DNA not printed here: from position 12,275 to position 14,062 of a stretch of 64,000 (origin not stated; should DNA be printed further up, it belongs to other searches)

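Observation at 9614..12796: Type II R-M cassette bracketed by inverted palindromic elements and a ~375 bp direct duplication of the selO 3' end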

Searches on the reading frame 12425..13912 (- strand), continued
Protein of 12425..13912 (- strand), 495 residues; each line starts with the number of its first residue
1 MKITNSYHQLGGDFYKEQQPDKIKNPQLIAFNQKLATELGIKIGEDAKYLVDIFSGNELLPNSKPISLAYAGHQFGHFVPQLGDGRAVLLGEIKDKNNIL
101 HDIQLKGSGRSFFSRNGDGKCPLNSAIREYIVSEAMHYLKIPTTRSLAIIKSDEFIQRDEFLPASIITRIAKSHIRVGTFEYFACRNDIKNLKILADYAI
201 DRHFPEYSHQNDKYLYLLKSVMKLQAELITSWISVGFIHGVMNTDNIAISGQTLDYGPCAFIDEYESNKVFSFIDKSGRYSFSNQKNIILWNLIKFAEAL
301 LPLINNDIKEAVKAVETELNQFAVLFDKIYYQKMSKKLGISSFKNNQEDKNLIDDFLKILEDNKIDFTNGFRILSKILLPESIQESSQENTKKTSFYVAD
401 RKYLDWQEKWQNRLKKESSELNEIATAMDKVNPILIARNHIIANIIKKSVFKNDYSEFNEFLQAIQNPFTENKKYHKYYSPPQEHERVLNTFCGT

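Call 55: list_cluster_members(proteins=[P0186, window:11135-12142:-, window:12425-13912:-, window:8560-9432:+, window:6965-8521:+, window:13913-14917:-])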
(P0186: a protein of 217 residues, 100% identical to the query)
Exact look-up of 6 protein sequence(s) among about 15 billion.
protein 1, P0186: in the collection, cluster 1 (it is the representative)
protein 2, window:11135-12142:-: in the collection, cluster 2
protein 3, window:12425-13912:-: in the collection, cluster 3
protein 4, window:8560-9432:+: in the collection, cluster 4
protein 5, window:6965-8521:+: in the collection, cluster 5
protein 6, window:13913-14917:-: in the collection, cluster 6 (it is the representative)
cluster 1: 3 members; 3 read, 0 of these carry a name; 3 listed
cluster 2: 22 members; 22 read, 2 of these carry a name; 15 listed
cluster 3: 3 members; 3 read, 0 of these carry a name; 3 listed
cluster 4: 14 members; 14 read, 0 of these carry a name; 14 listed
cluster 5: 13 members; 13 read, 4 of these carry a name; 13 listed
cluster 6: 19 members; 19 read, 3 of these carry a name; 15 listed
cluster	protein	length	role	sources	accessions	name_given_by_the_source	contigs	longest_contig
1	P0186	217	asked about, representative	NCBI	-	-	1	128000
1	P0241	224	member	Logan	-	-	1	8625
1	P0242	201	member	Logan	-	-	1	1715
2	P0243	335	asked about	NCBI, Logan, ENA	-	-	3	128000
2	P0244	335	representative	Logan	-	-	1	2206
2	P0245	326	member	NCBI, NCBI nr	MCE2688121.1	MAG: DNA (cytosine-5-)-methyltransferase, partial [Rickettsiales bacterium] | DNA (cytosine-5-)-methyltransferase [Rickettsiales bacterium]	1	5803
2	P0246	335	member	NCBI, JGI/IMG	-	DNA (cytosine-5)-methyltransferase 1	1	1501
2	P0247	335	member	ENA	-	-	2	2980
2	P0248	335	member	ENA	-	-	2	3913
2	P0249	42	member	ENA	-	-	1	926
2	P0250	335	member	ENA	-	-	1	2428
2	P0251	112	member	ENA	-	-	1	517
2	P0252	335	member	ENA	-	-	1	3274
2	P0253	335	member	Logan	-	-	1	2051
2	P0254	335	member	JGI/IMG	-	-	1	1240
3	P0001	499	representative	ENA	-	-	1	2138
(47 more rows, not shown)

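Call 78: search_protein_families(library=ncbifam, proteins=[L007:2987-4000:-, L007:4015-6495:-], max_evalue=0.01)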
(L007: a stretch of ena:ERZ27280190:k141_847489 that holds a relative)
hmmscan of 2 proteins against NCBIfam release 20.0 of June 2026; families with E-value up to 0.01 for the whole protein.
L007:2987-4000:- (337 aa): 0 families

L007:4015-6495:- (826 aa): 0 families
